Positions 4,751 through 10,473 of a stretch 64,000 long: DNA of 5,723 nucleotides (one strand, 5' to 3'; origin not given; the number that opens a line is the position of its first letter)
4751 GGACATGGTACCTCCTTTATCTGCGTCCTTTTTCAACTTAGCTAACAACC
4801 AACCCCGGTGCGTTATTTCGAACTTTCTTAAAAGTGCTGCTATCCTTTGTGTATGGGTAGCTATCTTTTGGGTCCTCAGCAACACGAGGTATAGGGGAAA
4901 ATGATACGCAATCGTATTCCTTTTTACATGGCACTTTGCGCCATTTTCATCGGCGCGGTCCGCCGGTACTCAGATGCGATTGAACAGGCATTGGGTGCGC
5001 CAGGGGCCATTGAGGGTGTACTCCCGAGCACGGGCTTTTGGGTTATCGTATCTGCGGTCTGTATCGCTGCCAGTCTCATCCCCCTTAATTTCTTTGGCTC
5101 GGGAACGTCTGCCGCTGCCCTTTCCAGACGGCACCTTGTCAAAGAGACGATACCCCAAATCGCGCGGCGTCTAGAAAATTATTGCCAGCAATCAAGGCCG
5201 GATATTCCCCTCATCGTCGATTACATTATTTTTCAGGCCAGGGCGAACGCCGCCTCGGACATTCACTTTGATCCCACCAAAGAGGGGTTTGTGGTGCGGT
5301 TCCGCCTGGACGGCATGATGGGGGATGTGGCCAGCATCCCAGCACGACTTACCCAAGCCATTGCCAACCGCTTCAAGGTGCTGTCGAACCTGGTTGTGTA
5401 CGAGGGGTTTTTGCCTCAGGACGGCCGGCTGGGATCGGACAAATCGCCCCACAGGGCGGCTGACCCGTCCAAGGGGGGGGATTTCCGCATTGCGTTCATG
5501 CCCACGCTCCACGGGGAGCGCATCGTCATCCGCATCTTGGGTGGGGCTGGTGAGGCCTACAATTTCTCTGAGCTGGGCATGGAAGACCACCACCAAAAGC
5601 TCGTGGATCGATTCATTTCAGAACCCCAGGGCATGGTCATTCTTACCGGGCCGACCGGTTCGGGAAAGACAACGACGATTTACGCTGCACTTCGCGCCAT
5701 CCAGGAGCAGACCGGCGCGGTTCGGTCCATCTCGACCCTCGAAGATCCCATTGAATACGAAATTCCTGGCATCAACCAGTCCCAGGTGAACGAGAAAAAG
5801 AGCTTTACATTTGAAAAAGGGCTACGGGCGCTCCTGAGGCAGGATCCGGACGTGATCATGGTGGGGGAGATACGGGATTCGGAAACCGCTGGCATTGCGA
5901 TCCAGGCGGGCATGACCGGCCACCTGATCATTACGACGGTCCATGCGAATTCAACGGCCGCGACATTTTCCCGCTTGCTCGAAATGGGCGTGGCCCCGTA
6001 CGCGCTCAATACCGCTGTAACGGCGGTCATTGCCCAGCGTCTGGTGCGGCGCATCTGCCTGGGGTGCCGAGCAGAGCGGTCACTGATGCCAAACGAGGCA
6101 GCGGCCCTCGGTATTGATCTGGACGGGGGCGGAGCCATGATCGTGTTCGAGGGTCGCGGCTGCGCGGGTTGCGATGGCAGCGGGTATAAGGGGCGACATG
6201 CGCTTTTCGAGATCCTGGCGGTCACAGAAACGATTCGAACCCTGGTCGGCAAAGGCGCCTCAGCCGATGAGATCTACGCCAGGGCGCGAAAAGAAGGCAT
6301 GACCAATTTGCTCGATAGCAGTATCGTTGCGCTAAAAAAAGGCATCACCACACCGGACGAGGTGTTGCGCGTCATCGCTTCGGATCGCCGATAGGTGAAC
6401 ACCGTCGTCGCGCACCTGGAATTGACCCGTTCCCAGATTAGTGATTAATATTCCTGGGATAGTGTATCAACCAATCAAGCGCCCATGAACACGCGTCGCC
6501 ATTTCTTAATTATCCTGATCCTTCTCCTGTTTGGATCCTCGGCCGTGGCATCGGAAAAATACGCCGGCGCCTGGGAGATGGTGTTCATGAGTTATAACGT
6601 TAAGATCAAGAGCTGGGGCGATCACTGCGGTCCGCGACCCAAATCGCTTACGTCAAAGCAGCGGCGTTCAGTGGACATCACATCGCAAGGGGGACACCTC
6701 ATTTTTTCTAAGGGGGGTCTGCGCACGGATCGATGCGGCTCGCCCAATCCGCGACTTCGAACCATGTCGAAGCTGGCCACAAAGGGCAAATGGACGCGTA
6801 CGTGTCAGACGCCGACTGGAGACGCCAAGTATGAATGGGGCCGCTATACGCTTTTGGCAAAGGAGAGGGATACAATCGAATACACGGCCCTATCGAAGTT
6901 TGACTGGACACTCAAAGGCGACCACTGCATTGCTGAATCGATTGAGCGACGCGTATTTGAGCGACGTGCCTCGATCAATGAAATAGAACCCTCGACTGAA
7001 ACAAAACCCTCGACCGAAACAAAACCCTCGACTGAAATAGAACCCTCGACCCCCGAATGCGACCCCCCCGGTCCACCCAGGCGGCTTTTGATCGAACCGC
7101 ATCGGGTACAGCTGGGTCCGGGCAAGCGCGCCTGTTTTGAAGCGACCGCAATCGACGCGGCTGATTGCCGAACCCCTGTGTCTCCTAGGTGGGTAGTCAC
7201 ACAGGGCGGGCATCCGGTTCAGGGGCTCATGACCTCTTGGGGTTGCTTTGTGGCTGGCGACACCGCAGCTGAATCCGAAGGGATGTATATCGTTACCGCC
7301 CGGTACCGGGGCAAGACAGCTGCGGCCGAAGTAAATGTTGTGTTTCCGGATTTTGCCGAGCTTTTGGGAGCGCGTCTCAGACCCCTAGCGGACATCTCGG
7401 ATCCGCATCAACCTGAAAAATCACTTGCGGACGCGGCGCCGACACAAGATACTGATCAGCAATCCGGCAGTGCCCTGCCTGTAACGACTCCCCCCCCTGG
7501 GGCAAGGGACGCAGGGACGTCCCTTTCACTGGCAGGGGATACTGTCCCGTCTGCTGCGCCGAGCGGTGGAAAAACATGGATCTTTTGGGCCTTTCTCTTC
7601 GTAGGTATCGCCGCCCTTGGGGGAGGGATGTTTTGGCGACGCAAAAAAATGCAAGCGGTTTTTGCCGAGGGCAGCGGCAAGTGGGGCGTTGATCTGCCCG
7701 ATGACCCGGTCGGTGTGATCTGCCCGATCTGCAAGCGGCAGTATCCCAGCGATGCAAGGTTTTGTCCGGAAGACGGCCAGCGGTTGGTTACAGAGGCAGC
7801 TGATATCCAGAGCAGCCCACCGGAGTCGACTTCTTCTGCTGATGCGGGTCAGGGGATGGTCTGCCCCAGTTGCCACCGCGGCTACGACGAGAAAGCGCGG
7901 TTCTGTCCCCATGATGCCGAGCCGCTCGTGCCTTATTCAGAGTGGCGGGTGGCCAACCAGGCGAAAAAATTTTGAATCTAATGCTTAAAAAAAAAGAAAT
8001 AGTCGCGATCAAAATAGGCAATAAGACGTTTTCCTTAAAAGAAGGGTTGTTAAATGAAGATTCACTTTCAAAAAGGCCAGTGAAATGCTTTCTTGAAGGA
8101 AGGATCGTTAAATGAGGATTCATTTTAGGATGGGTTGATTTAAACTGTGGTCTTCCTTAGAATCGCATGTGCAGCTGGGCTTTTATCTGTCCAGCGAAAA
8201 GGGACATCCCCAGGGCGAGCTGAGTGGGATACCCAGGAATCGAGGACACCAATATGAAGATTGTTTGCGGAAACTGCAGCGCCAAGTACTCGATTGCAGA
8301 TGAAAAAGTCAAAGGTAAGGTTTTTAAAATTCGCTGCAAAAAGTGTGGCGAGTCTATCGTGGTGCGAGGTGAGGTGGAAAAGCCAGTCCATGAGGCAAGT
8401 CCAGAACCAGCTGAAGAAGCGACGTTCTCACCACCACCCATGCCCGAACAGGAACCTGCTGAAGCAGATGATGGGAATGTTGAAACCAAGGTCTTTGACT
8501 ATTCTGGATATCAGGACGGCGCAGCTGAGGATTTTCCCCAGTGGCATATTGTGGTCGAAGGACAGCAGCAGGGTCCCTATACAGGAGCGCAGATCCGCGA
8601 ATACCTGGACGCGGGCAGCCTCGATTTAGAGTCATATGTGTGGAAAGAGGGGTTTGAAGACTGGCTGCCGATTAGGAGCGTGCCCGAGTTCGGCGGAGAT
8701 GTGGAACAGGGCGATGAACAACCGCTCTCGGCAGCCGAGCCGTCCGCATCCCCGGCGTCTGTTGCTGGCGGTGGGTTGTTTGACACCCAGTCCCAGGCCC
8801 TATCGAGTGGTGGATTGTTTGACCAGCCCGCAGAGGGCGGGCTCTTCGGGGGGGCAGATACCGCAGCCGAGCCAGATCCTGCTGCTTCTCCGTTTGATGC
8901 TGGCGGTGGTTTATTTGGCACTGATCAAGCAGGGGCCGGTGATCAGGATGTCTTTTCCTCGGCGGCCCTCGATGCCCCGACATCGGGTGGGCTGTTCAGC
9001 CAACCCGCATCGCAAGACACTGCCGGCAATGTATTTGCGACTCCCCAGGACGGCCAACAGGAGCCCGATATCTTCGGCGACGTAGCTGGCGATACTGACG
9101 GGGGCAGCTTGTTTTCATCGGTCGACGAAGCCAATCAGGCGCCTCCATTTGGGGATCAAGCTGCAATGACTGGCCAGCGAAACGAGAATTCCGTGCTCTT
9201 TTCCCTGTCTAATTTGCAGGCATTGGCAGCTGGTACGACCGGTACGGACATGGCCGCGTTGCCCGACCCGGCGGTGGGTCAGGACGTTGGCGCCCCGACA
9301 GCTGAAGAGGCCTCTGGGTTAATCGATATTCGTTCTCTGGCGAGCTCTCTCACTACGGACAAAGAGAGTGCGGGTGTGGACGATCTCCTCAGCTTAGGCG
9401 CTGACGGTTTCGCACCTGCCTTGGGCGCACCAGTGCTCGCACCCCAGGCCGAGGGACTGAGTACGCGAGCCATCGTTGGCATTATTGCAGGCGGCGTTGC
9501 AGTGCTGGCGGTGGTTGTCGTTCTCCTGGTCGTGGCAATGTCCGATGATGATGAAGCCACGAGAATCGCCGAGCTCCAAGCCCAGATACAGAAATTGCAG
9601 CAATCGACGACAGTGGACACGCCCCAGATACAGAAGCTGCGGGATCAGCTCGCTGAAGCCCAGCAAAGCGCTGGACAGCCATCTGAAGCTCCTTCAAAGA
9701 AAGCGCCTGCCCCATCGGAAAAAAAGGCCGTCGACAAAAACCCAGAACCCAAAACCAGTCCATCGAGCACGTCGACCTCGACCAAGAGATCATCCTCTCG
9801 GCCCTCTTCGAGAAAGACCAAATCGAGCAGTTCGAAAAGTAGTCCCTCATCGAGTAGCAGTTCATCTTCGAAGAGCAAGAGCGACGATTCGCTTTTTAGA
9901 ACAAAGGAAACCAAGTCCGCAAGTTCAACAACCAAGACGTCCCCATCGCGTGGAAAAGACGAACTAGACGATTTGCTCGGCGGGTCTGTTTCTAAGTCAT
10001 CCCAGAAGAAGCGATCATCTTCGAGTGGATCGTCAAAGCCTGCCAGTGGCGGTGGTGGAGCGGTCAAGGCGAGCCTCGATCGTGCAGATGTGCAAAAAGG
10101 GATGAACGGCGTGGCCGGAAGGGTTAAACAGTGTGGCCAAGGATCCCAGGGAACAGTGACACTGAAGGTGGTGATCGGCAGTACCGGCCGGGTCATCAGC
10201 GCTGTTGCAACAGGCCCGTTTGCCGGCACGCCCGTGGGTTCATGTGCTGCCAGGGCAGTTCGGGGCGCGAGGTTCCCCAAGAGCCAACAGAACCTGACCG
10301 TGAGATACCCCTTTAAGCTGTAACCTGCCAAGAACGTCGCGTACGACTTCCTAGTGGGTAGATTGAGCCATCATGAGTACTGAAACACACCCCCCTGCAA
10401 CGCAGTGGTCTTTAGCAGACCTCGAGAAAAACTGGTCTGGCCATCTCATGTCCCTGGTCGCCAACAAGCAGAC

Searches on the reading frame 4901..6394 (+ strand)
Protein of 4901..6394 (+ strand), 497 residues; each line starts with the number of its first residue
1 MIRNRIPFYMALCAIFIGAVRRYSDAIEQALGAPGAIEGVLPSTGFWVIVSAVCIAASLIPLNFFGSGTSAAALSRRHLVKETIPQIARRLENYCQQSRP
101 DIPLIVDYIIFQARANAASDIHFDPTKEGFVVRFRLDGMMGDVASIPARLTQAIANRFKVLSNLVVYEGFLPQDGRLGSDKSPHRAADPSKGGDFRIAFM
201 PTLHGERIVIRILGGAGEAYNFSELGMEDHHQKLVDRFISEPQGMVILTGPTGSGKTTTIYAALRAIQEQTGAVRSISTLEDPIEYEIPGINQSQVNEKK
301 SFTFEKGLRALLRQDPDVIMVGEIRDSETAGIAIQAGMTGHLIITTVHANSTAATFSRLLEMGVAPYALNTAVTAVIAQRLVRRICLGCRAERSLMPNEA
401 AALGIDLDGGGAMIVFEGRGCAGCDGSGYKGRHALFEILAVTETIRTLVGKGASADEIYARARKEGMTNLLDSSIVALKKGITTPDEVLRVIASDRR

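Call 61: search_protein_families(library=pfam, proteins=[window:4901-6394:+], max_evalue=0.00001)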
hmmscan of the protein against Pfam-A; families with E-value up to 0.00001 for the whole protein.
window:4901-6394:+ (497 aa): 1 family
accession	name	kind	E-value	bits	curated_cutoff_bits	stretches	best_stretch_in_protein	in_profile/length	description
PF00437.27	T2SSE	-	5.7e-110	367.9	24.9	1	100-490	7-370/370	Type II/IV secretion system protein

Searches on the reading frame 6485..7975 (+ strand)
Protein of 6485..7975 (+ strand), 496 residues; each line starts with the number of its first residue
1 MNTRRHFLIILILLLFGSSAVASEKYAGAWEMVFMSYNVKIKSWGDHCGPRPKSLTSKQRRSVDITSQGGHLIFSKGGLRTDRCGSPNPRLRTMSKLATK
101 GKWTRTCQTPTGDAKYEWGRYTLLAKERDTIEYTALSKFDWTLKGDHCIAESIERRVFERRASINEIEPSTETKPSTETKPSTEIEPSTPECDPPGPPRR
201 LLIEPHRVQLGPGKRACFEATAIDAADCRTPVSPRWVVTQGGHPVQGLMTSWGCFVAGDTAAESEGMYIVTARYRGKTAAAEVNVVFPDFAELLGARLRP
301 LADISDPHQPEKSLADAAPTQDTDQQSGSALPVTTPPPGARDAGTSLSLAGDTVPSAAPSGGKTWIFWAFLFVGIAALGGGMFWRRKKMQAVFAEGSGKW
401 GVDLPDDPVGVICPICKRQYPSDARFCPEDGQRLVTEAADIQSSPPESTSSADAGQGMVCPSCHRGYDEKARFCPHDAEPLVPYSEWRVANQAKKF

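Call 61: search_protein_families(library=pfam, proteins=[window:6485-7975:+], max_evalue=0.00001)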
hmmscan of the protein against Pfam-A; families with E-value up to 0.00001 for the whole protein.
window:6485-7975:+ (496 aa): 1 family
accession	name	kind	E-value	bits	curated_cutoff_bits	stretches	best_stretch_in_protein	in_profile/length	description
PF12773.13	DZR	-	9.6e-07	29.3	27.3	1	413-476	1-43/45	Double zinc ribbon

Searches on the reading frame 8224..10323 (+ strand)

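Call 61: search_protein_families(library=pfam, proteins=[window:8224-10323:+], max_evalue=0.00001)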
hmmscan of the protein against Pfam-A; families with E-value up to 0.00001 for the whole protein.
window:8224-10323:+ (699 aa): 2 families
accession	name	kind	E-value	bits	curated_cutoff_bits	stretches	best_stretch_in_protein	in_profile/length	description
PF14237.11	GYF_2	-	1.1e-17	64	25.8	1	107-156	1-50/50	GYF domain 2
PF13717.11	Zn_ribbon_4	-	5.8e-12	45.8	30.3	1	11-45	1-35/36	zinc-ribbon domain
